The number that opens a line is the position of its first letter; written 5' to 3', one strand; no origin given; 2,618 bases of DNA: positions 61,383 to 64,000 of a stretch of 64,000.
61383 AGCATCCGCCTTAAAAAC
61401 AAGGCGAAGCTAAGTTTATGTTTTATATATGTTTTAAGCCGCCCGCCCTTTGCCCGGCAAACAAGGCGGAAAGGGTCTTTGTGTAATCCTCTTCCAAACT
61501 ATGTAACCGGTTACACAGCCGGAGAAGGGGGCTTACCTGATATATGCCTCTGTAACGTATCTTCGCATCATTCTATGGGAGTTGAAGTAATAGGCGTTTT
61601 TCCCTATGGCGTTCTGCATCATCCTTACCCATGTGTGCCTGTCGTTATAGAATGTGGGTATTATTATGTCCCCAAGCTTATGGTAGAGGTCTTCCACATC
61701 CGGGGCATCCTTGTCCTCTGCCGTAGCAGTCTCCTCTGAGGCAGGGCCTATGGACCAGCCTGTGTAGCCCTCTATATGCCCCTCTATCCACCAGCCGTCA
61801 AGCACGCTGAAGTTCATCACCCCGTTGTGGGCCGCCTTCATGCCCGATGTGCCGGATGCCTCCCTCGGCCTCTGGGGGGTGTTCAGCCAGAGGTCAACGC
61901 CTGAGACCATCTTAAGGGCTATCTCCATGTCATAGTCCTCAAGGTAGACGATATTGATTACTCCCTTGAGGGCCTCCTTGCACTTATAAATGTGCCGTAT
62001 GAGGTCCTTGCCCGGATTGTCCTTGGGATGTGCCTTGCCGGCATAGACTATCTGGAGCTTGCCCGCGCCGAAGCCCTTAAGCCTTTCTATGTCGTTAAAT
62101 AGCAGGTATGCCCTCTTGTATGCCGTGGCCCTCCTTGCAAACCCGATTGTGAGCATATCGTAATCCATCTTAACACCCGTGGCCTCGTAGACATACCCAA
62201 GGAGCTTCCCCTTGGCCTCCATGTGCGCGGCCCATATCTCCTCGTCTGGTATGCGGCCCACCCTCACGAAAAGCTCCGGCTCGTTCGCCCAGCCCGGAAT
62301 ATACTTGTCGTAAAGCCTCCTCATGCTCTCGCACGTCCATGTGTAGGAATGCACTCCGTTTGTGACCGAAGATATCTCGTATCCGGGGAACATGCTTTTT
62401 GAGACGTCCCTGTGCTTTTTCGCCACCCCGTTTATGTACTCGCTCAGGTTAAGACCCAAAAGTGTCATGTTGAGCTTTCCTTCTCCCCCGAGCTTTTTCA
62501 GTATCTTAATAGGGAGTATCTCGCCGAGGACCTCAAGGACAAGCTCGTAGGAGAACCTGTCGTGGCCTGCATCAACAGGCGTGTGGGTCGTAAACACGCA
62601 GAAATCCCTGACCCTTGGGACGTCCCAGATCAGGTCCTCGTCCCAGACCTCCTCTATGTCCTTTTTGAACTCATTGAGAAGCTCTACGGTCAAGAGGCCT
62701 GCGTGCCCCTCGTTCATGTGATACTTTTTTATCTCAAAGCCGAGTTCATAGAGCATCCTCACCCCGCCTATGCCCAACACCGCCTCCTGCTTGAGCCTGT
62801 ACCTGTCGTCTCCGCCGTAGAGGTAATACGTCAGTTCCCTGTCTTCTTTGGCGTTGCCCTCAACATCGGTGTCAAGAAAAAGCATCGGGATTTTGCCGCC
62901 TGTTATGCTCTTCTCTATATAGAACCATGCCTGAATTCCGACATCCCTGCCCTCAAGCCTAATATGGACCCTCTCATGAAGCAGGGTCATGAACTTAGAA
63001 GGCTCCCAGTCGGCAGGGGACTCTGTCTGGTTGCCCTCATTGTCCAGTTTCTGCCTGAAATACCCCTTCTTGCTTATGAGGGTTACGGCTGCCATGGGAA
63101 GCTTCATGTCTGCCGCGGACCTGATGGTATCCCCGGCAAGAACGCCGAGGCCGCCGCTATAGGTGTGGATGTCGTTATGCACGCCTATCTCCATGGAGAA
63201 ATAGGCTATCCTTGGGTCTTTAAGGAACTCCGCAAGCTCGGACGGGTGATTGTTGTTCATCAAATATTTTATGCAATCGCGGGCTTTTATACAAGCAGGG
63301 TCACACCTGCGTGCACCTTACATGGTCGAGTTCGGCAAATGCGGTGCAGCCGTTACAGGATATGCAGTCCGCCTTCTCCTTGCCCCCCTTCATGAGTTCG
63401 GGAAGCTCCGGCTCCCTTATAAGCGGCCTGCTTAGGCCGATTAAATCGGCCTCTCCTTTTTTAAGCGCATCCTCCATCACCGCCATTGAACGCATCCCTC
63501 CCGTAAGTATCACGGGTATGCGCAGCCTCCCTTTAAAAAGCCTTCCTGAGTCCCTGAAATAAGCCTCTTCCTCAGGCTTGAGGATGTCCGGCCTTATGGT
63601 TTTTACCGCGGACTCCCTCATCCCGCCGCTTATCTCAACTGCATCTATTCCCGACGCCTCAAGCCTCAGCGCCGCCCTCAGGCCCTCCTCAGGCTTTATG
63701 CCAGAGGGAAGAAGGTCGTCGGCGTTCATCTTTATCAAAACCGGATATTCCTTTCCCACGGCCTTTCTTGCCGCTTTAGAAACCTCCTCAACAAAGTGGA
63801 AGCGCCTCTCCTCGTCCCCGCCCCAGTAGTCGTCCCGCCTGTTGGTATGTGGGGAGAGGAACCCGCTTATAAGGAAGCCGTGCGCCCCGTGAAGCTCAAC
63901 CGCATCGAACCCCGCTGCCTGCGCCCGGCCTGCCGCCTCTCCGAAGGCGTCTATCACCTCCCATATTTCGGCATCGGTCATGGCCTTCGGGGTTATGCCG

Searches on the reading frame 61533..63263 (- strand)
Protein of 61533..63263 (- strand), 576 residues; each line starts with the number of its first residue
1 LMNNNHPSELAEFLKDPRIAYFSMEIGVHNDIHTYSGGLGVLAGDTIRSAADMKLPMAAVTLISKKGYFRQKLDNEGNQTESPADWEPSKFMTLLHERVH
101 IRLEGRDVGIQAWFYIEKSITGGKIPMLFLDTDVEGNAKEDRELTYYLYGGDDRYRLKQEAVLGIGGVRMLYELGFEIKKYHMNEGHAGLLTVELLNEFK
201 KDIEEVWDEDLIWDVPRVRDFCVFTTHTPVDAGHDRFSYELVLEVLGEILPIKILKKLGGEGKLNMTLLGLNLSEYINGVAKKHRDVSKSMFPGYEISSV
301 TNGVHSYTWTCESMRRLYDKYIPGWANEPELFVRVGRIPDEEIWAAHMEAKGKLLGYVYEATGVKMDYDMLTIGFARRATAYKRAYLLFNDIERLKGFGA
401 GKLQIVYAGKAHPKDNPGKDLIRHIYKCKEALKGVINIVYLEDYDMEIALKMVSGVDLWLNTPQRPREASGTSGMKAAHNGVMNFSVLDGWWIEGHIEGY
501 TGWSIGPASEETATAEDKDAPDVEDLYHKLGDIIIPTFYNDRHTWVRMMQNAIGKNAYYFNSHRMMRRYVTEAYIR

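Call 57: search_protein_families(library=pfam, proteins=[window:61533-63263:-], max_evalue=0.00001)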
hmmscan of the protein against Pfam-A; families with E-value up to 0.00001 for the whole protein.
window:61533-63263:- (576 aa): 1 family
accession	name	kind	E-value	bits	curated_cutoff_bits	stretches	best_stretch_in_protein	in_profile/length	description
PF00343.26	Phosphorylase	-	3.5e-26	92.2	27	1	261-494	321-583/713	Carbohydrate phosphorylase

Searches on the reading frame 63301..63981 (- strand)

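Call 57: search_protein_families(library=pfam, proteins=[window:63301-63981:-], max_evalue=0.00001)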
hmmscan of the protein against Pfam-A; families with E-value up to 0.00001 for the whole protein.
window:63301-63981:- (226 aa): 1 family
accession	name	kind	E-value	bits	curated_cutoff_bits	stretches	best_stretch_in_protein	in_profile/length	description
PF00724.26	Oxidored_FMN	-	2.7e-37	129.3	27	1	1-202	142-340/342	NADH:flavin oxidoreductase / NADH oxidase family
